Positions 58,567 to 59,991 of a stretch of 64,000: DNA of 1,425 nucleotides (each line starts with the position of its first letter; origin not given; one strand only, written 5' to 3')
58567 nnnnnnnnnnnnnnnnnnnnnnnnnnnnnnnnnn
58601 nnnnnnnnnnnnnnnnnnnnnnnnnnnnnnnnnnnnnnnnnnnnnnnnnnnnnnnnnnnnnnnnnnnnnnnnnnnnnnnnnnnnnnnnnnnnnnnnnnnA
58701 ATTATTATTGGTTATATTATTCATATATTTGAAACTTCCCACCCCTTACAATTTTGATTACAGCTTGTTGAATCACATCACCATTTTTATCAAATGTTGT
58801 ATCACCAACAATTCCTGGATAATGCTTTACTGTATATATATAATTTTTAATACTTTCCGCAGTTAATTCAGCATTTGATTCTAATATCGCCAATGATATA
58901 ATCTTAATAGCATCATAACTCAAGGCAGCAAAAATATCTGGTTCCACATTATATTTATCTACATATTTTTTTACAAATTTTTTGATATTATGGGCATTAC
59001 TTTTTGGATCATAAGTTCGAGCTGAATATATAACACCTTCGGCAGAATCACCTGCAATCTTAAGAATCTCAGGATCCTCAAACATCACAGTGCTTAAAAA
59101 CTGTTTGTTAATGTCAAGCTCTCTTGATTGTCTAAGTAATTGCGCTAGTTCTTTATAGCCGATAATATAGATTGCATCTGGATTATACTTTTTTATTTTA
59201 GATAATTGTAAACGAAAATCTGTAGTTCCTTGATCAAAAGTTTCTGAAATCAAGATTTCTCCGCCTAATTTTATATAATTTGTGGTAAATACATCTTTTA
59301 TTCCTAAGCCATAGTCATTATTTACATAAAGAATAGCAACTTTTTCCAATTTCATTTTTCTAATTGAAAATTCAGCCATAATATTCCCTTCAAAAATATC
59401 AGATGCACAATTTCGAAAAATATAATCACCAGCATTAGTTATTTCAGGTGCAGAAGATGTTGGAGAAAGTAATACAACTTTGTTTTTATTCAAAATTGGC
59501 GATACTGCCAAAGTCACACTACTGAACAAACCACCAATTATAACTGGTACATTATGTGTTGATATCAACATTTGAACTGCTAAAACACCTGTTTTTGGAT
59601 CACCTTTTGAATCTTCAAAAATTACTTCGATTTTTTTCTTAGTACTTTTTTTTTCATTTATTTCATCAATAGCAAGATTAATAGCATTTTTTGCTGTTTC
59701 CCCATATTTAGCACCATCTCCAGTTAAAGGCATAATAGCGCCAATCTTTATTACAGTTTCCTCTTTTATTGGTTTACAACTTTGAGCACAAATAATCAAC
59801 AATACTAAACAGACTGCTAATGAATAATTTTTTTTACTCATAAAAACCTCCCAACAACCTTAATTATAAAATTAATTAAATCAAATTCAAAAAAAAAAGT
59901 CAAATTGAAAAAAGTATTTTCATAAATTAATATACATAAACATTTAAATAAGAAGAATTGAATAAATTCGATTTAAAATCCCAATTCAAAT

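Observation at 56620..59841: AT-rich insertion of polyprenyl synthase plus 2-TM protein between livH and an AT-rich LivK-like lipoprotein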

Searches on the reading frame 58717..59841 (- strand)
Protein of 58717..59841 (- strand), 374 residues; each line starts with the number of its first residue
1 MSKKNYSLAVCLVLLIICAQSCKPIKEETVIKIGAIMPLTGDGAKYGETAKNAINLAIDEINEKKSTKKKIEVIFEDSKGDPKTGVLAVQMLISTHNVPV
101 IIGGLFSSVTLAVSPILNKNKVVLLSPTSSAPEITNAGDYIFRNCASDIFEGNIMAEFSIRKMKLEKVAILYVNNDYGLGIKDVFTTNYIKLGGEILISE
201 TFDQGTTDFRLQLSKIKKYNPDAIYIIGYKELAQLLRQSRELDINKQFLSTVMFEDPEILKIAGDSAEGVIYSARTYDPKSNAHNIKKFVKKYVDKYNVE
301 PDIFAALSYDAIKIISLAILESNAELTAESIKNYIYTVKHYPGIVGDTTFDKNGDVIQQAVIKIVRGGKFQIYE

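Call 3: search_protein_families(library=pfam, proteins=[window:58717-59841:-], max_evalue=0.01)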
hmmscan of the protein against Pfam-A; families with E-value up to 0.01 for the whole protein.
window:58717-59841:- (374 aa): 3 families
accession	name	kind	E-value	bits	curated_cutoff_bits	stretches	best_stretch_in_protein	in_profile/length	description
PF13458.12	Peripla_BP_6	-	4.2e-55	188.2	31.7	1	31-362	2-335/343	Periplasmic binding protein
PF01094.35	ANF_receptor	-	5.1e-32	111.7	25.4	1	50-358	2-342/353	Receptor family ligand binding region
PF13433.12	Peripla_BP_5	-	3.8e-18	66.1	27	1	31-372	1-344/363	Periplasmic binding protein domain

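Call 12: search_protein_families(library=ncbifam, proteins=[window:58717-59841:-], max_evalue=0.01)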
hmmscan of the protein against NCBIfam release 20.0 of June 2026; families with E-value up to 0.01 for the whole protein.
window:58717-59841:- (374 aa): 3 families
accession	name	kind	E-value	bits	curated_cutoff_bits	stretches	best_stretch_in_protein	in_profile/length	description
NF011933.0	PRK15404.1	subfamily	2.7e-45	155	477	1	13-356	14-350/370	high-affinity branched-chain amino acid ABC transporter substrate-binding protein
TIGR03407.1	urea_ABC_UrtA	exception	9.5e-16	57.6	492.75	1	31-371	1-346/361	urea ABC transporter substrate-binding protein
TIGR03669.1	urea_ABC_arch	equivalog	5.6e-11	42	494.8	1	31-303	1-272/375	urea ABC transporter substrate-binding protein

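Call 13: search_protein_families(library=padloc, proteins=[window:58717-59841:-], max_evalue=0.01)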
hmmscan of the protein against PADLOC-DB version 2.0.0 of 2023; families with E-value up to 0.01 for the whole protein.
window:58717-59841:- (374 aa): 0 families

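Call 25: find_homologous_proteins(query=window:58717-59841:-, max_evalue=1e-30)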
Query window:58717-59841:- (374 aa): 826 proteins with E <= 1e-30 among 4689 candidates; the best 120 are listed.
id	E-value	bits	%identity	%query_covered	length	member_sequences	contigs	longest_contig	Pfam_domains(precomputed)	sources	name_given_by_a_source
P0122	1.7e-238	809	100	100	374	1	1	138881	PF01094.35,PF13433.13,PF13458.13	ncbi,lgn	-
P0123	3.8e-139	482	62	99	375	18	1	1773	PF01094.35,PF13433.13,PF13458.13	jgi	-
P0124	1.4e-138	480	61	97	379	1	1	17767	PF01094.35,PF13433.13,PF13458.13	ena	-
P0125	3.4e-137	475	61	97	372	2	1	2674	PF01094.35,PF13433.13,PF13458.13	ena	-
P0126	4.2e-135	469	60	97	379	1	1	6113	PF01094.35,PF13433.13,PF13458.13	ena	-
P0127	3.0e-133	463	58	98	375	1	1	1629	PF01094.35,PF13433.13,PF13458.13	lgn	-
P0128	5.0e-132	458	62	92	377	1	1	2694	PF01094.35,PF13433.13,PF13458.13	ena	-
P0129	6.0e-132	458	59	97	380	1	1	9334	PF01094.35,PF13433.13,PF13458.13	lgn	-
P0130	1.3e-131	457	64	87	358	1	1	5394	PF01094.35,PF13433.13,PF13458.13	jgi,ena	-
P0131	2.5e-130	453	59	98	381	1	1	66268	PF01094.35,PF13433.13,PF13458.13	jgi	jgi:branched-chain amino acid transport system substrate-binding protein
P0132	1.3e-129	450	58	95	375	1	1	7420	PF01094.35,PF13433.13,PF13458.13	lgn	-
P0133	1.3e-129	450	59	93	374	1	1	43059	PF01094.35,PF13433.13,PF13458.13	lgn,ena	-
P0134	2.1e-129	450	58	98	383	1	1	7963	PF01094.35,PF13433.13,PF13458.13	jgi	-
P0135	2.5e-129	450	60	94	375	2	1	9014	PF01094.35,PF13433.13,PF13458.13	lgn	-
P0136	1.2e-128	447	61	94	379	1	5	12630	PF01094.35,PF13433.13,PF13458.13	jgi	-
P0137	9.1e-128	444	56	96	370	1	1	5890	PF01094.35,PF13433.13,PF13458.13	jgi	jgi:branched-chain amino acid transport system substrate-binding protein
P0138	1.1e-127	444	55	98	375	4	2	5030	PF01094.35,PF13433.13,PF13458.13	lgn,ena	-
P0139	5.7e-127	442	56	97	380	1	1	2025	PF01094.35,PF13433.13,PF13458.13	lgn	-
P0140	1.4e-126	441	56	97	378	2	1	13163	PF01094.35,PF13433.13,PF13458.13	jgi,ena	-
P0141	1.5e-126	440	57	97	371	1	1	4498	PF01094.35,PF13433.13,PF13458.13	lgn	-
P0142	3.2e-126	439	57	94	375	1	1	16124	PF01094.35,PF13433.13,PF13458.13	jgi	-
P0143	7.4e-126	438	58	93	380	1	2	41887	PF01094.35,PF13433.13,PF13458.13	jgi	jgi:branched-chain amino acid transport system substrate-binding protein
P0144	3.3e-125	436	56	99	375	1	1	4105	PF01094.35,PF13433.13,PF13458.13,PF04348.20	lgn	-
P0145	4.6e-125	436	54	98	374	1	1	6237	PF01094.35,PF13433.13,PF13458.13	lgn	-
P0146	1.0e-124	434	54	99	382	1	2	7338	PF01094.35,PF13433.13,PF13458.13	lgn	-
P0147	3.6e-124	433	59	93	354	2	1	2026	PF01094.35,PF13433.13,PF13458.13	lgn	-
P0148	3.8e-124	433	55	98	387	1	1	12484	PF01094.35,PF13433.13,PF13458.13,PF04348.20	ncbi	-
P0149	1.7e-123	430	52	100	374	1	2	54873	PF01094.35,PF13433.13,PF13458.13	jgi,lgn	-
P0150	3.2e-123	429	54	97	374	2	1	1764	PF01094.35,PF13433.13,PF13458.13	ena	-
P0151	4.9e-123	429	55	97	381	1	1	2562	PF01094.35,PF13433.13,PF13458.13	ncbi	-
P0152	1.8e-122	427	56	98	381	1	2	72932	PF01094.35,PF13433.13,PF13458.13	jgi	jgi:branched-chain amino acid transport system substrate-binding protein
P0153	1.8e-122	427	56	98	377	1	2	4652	PF01094.35,PF13433.13,PF13458.13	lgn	-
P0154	3.0e-122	426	54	98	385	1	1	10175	PF01094.35,PF13433.13,PF13458.13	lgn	-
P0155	4.0e-122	426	55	97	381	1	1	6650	PF01094.35,PF13433.13,PF13458.13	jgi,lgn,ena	-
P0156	9.9e-122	425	56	92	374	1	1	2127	PF01094.35,PF13433.13,PF13458.13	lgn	-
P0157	1.1e-121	424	53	97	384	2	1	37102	PF01094.35,PF13433.13,PF13458.13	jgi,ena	-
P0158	3.0e-120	420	55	96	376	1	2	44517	PF01094.35,PF13433.13,PF13458.13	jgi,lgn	jgi:branched-chain amino acid transport system substrate-binding protein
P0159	3.5e-120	420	57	95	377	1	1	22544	PF01094.35,PF13433.13,PF13458.13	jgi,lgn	-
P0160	1.6e-119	417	54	97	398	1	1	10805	PF01094.35,PF13433.13,PF13458.13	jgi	jgi:branched-chain amino acid transport system substrate-binding protein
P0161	1.7e-119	417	56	92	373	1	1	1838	PF01094.35,PF13433.13,PF13458.13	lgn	-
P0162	1.7e-119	417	53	98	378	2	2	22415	PF01094.35,PF13433.13,PF13458.13,PF04348.20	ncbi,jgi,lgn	jgi:branched-chain amino acid transport system substrate-binding protein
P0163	4.9e-119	416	53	98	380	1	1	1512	PF01094.35,PF13433.13,PF13458.13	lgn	-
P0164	5.7e-119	416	52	99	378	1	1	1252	PF01094.35,PF13433.13,PF13458.13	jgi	-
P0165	6.2e-119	415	53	97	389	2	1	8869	PF01094.35,PF13433.13,PF13458.13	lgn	-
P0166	7.1e-119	415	52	98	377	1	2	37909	PF01094.35,PF13433.13,PF13458.13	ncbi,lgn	-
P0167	3.6e-118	413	53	99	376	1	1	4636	PF01094.35,PF13433.13,PF13458.13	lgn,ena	-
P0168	8.6e-118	412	53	99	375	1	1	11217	PF01094.35,PF13433.13,PF13458.13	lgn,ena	-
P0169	9.3e-118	412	54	99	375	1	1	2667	PF01094.35,PF13433.13,PF13458.13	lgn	-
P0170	1.0e-117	411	52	99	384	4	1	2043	PF01094.35,PF13433.13,PF13458.13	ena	-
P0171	1.0e-117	411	55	92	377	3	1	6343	PF01094.35,PF13433.13,PF13458.13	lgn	-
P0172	1.2e-117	411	54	97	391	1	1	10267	PF01094.35,PF13433.13,PF13458.13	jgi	-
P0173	1.3e-117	411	55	94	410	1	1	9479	PF01094.35,PF13433.13,PF13458.13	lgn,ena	-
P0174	3.0e-117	410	52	99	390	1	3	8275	PF01094.35,PF13433.13,PF13458.13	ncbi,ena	-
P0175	4.1e-117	409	49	99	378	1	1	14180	PF01094.35,PF13433.13,PF13458.13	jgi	-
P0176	4.3e-117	409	51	100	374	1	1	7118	PF01094.35,PF13433.13,PF13458.13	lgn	-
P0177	5.3e-117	409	54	93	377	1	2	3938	PF01094.35,PF13433.13,PF13458.13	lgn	-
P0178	1.2e-116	408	54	96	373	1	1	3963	PF01094.35,PF13433.13,PF13458.13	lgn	-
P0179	3.6e-116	406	51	99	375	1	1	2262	PF01094.35,PF13433.13,PF13458.13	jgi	jgi:branched-chain amino acid transport system substrate-binding protein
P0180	3.7e-116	406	52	97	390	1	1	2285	PF01094.35,PF13433.13,PF13458.13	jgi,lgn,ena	-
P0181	4.9e-116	406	52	96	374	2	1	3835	PF01094.35,PF13433.13,PF13458.13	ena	-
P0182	6.9e-116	405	51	98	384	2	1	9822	PF01094.35,PF13433.13,PF13458.13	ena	-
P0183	1.6e-115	404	52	92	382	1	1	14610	PF01094.35,PF13433.13,PF13458.13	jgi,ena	-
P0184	4.9e-115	403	52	97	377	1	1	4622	PF01094.35,PF13433.13,PF13458.13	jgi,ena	-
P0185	5.1e-115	403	52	92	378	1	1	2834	PF01094.35,PF13433.13,PF13458.13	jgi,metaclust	metaclust:\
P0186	5.7e-115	402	52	98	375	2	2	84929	PF01094.35,PF13433.13,PF13458.13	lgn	-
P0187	5.8e-115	402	50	99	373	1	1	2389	PF01094.35,PF13433.13,PF13458.13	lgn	-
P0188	1.1e-114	401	53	97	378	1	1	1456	PF01094.35,PF13433.13,PF13458.13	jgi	-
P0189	6.3e-114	399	53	94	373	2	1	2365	PF01094.35,PF13433.13,PF13458.13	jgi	-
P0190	9.6e-114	398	52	99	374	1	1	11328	PF01094.35,PF13433.13,PF13458.13,PF04348.20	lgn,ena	-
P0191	6.6e-113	396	51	98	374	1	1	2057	PF01094.35,PF13433.13,PF13458.13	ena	-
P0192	8.8e-113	395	56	91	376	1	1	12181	PF01094.35,PF13433.13,PF13458.13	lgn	-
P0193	9.5e-113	395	52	99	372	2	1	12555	PF01094.35,PF13433.13,PF13458.13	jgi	-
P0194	4.3e-112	393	52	94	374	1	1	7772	PF01094.35,PF13433.13,PF13458.13,PF04348.20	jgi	jgi:branched-chain amino acid transport system substrate-binding protein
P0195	4.4e-112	393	52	92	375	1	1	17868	PF01094.35,PF13433.13,PF13458.13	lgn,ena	-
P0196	1.3e-111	391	51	92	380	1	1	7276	PF01094.35,PF13433.13,PF13458.13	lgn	-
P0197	1.7e-111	391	53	91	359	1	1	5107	PF01094.35,PF13433.13,PF13458.13,PF04348.20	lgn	-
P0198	2.4e-111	390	51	93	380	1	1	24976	PF01094.35,PF13433.13,PF13458.13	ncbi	-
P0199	3.6e-111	390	51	97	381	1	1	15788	PF01094.35,PF13433.13,PF13458.13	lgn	-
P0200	3.7e-111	390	50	98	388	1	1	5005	PF01094.35,PF13433.13,PF13458.13,PF04348.20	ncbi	-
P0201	3.9e-111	390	50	99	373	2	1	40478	PF01094.35,PF13433.13,PF13458.13,PF04348.20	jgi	jgi:branched-chain amino acid transport system substrate-binding protein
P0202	4.4e-111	390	49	98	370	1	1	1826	PF01094.35,PF13433.13,PF13458.13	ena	-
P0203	5.0e-111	389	51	98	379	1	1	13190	PF01094.35,PF13433.13,PF13458.13,PF04348.20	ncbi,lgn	-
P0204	5.1e-111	389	49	96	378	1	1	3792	PF01094.35,PF13433.13,PF13458.13,PF04348.20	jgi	-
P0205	1.2e-110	388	52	91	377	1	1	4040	PF01094.35,PF13433.13,PF13458.13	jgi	jgi:branched-chain amino acid transport system substrate-binding protein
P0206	1.6e-110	388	51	95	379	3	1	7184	PF01094.35,PF13433.13,PF13458.13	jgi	-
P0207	2.9e-110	387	53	100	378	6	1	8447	PF01094.35,PF13433.13,PF13458.13,PF04348.20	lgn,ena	-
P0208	4.7e-110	386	50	98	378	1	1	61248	PF01094.35,PF13433.13,PF13458.13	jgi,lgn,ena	-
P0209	6.6e-110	386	48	98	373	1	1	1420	PF01094.35,PF13433.13,PF13458.13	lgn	-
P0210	6.9e-110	386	48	93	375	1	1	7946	PF01094.35,PF13433.13,PF13458.13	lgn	-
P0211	2.7e-109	384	56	92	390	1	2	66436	PF01094.35,PF13433.13,PF13458.13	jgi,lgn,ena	-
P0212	1.1e-108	382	49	95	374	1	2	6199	PF01094.35,PF13433.13,PF13458.13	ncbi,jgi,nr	ncbi:MAG: hypothetical protein E3J82_01170 [Candidatus Thorarchaeota archaeon]|nr:MAG: hypothetical 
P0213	1.3e-108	381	50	93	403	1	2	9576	PF01094.35,PF13433.13,PF13458.13,PF04348.20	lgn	-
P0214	1.4e-108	381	49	98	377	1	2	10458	PF01094.35,PF13433.13,PF13458.13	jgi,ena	jgi:branched-chain amino acid transport system substrate-binding protein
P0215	1.7e-108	381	52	95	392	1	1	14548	PF01094.35,PF13433.13,PF13458.13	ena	-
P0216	2.1e-108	381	52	93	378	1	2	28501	PF01094.35,PF13433.13,PF13458.13,PF04348.20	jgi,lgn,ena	-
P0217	3.5e-108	380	50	94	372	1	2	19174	PF01094.35,PF13433.13,PF13458.13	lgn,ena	-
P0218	3.8e-108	380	50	92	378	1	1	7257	PF01094.35,PF13433.13,PF13458.13,PF04348.20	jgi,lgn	jgi:branched-chain amino acid transport system substrate-binding protein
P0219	5.5e-108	379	50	97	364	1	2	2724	PF01094.35,PF13433.13,PF13458.13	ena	-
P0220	5.9e-108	379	51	94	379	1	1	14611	PF01094.35,PF13433.13,PF13458.13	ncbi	-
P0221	7.8e-108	379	49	91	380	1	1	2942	PF01094.35,PF13433.13,PF13458.13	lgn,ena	-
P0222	8.7e-107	375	48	100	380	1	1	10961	PF01094.35,PF13433.13,PF13458.13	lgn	-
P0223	1.1e-106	375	55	81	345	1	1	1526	PF01094.35,PF13433.13,PF13458.13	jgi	-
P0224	1.2e-106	375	54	91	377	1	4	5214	PF01094.35,PF13433.13,PF13458.13,PF04348.20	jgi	jgi:branched-chain amino acid transport system substrate-binding protein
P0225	3.3e-106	374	47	97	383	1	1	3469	PF01094.35,PF13433.13,PF13458.13,PF04348.20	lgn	-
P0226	4.1e-106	373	50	100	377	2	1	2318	PF01094.35,PF13433.13,PF13458.13,PF04348.20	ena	-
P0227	5.1e-106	373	47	95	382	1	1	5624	PF01094.35,PF13433.13,PF13458.13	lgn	-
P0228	1.3e-105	372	47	97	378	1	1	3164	PF01094.35,PF13433.13,PF13458.13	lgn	-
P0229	2.5e-105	371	47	98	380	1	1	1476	PF01094.35,PF13433.13,PF13458.13,PF04348.20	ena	-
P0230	6.2e-105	369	47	97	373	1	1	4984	PF01094.35,PF13433.13,PF13458.13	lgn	-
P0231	8.3e-105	369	46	98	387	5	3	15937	PF01094.35,PF13433.13,PF13458.13,PF04348.20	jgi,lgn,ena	-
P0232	8.6e-105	369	48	93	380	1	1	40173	PF01094.35,PF13433.13,PF13458.13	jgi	jgi:branched-chain amino acid transport system substrate-binding protein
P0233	1.5e-104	368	46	97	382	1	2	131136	PF01094.35,PF13433.13,PF13458.13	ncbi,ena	-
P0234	1.9e-104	368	49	93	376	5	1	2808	PF01094.35,PF13433.13,PF13458.13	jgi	jgi:branched-chain amino acid transport system substrate-binding protein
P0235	2.3e-104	367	49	97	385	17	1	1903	PF01094.35,PF13433.13,PF13458.13,PF04348.20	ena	-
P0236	2.4e-104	367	46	97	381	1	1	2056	PF01094.35,PF13433.13,PF13458.13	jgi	jgi:branched-chain amino acid transport system substrate-binding protein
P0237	2.8e-104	367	47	98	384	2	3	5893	PF01094.35,PF13433.13,PF13458.13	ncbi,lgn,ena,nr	ncbi:MAG: penicillin-binding protein activator [Thermoplasmatales archaeon]|nr:penicillin-binding pr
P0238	5.0e-104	366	49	92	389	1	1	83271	PF01094.35,PF13433.13,PF13458.13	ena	-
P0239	5.3e-104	366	48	97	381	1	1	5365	PF01094.35,PF13433.13,PF13458.13,PF04348.20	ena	-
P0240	6.5e-104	366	49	97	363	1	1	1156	PF01094.35,PF13433.13,PF13458.13,PF04348.20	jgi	jgi:branched-chain amino acid transport system substrate-binding protein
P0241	8.1e-104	366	47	99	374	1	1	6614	PF01094.35,PF13433.13,PF13458.13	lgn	-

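Call 27: find_encoding_contigs(protein=P0124, flank=10000, max_places=3)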
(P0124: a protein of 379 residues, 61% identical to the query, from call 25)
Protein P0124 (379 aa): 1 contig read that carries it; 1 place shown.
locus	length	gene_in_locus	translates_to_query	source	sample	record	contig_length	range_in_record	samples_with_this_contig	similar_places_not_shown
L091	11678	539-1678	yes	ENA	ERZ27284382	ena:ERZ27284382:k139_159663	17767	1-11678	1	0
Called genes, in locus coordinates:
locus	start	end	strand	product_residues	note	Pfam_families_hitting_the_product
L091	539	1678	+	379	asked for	PF13433:Peripla_BP_5, PF13458:Peripla_BP_6, PF01094:ANF_receptor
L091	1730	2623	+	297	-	-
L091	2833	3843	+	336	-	PF00348:polyprenyl_synt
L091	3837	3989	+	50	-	-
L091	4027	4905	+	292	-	PF02653:BPD_transp_2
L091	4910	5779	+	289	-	PF02653:BPD_transp_2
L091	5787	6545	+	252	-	PF02463:SMC_N (faint), PF00005:ABC_tran, PF13304:AAA_21 (faint), PF12399:BCA_ABC_TP_C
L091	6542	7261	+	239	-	PF00005:ABC_tran, PF13304:AAA_21 (faint)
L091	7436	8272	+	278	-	PF13302:Acetyltransf_3 (weak), PF00583:Acetyltransf_1, PF13673:Acetyltransf_10, PF08445:FR47, PF13508:Acetyltransf_7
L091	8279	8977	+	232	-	-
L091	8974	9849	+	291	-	PF08538:DUF1749, PF12146:Hydrolase_4 (weak), PF00561:Abhydrolase_1 (weak)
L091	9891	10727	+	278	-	PF04016:DUF364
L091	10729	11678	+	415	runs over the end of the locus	PF00278:Orn_DAP_Arg_deC, PF01168:Ala_racemase_N, PF02784:Orn_Arg_deC_N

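Call 28: find_encoding_contigs(protein=P0131, flank=10000, max_places=3)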
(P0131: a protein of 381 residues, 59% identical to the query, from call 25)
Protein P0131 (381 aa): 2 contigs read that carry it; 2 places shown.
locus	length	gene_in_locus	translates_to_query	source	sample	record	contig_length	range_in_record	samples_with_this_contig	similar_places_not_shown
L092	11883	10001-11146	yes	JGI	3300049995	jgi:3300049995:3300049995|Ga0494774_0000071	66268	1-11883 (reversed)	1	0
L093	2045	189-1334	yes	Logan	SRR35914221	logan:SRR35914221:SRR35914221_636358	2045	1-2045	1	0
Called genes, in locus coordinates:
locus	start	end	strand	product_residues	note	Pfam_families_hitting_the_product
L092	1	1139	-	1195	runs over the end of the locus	PF02463:SMC_N, PF13304:AAA_21 (weak), PF13476:AAA_23, PF23649:FKBP15 (faint), PF06470:SMC_hinge, PF13304:AAA_21 (weak)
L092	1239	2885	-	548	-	PF02119:FlgI, PF13646:HEAT_2 (faint)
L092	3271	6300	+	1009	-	PF04313:HSDR_N (faint), PF20473:MmeI_Mtase, PF07669:Eco57I, PF02384:N6_Mtase, PF12950:TaqI_C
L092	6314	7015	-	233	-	-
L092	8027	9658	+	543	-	-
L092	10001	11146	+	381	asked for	PF13433:Peripla_BP_5, PF13458:Peripla_BP_6, PF01094:ANF_receptor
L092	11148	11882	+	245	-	?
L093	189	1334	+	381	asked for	PF13433:Peripla_BP_5, PF13458:Peripla_BP_6, PF01094:ANF_receptor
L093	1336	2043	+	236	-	?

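Call 40: find_encoding_contigs(protein=P0133, flank=10000, max_places=2)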
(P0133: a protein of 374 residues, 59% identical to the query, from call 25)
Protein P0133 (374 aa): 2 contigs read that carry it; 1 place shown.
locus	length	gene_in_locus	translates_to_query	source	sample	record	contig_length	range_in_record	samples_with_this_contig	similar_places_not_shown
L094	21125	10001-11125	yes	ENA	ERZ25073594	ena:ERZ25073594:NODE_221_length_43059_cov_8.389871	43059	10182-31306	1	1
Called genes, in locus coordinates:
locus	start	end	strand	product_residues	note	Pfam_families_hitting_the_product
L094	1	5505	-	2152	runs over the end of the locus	PF13401:AAA_22 (faint)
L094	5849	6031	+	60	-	-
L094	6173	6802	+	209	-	PF00589:Phage_integrase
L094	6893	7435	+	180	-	-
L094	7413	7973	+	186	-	PF12147:Methyltransf_20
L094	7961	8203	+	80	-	-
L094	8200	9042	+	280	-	-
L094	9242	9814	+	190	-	-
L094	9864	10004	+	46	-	-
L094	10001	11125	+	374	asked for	PF13433:Peripla_BP_5, PF13458:Peripla_BP_6, PF01094:ANF_receptor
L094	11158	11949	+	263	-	-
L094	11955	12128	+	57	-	-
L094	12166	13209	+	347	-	PF00348:polyprenyl_synt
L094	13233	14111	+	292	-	PF02653:BPD_transp_2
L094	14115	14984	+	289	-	PF02653:BPD_transp_2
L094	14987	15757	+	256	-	PF00005:ABC_tran, PF13304:AAA_21 (faint), PF12399:BCA_ABC_TP_C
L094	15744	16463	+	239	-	PF00005:ABC_tran, PF13304:AAA_21 (faint)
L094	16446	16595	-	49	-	-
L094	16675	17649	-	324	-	PF03372:Exo_endo_phos, PF19580:Exo_endo_phos_3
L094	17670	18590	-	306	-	-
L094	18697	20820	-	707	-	-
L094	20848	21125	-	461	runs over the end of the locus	PF04476:4HFCP_synth (weak)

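Call 41: find_encoding_contigs(protein=P0136, flank=10000, max_places=3)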
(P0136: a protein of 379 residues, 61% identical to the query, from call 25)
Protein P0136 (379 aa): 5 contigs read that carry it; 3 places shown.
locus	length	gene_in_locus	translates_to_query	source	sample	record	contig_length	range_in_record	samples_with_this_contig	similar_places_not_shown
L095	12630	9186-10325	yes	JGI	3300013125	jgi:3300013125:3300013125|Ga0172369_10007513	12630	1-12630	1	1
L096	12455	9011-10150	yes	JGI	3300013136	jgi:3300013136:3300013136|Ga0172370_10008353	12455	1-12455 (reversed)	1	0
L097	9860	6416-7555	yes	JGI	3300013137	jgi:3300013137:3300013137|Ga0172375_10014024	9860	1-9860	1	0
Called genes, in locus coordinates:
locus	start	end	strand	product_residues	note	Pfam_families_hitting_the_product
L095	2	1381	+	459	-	?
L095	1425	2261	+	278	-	-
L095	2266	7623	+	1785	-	PF14559:TPR_19 (faint), PF24407:HTH_upst_double_PIN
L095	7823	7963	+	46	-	-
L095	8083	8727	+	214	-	-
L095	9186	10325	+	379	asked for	PF13433:Peripla_BP_5, PF13458:Peripla_BP_6, PF01094:ANF_receptor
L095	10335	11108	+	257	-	-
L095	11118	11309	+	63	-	-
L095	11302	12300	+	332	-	PF00348:polyprenyl_synt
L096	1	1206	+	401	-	?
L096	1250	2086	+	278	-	-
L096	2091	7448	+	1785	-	PF14559:TPR_19 (faint), PF24407:HTH_upst_double_PIN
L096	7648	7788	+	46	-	-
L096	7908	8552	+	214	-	-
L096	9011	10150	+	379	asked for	PF13433:Peripla_BP_5, PF13458:Peripla_BP_6, PF01094:ANF_receptor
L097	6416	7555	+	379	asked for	PF13433:Peripla_BP_5, PF13458:Peripla_BP_6, PF01094:ANF_receptor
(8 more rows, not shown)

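Call 42: find_encoding_contigs(protein=P0143, flank=10000, max_places=2)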
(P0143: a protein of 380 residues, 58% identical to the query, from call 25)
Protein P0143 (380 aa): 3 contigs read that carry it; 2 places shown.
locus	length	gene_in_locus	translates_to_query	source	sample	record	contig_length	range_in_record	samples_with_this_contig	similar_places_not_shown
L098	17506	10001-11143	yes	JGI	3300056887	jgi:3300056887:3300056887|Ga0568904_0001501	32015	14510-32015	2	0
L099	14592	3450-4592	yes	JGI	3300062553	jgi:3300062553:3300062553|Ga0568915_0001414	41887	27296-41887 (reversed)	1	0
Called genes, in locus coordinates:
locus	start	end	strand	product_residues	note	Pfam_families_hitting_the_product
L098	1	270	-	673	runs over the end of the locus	-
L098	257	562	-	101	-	-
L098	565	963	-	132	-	-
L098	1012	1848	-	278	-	-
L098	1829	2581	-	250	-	-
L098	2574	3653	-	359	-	-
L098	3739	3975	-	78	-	-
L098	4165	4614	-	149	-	-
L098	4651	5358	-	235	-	PF01381:HTH_3, PF12844:HTH_19 (faint), PF13560:HTH_31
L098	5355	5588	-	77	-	-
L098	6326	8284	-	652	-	PF01935:DUF87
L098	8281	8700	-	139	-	-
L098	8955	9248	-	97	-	-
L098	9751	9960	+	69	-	-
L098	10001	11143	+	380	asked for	PF13433:Peripla_BP_5, PF13458:Peripla_BP_6, PF01094:ANF_receptor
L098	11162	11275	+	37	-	-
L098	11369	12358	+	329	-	PF00348:polyprenyl_synt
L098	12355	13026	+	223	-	-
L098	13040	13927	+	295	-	PF02653:BPD_transp_2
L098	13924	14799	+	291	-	PF02653:BPD_transp_2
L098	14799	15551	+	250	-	PF02463:SMC_N (faint), PF13175:AAA_15 (weak), PF13476:AAA_23, PF00005:ABC_tran, PF13304:AAA_21 (weak), PF12399:BCA_ABC_TP_C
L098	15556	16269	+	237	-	PF00005:ABC_tran, PF02463:SMC_N (weak), PF13555:AAA_29 (weak), PF13304:AAA_21 (faint)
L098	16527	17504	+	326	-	?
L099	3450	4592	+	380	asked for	PF13433:Peripla_BP_5, PF13458:Peripla_BP_6, PF01094:ANF_receptor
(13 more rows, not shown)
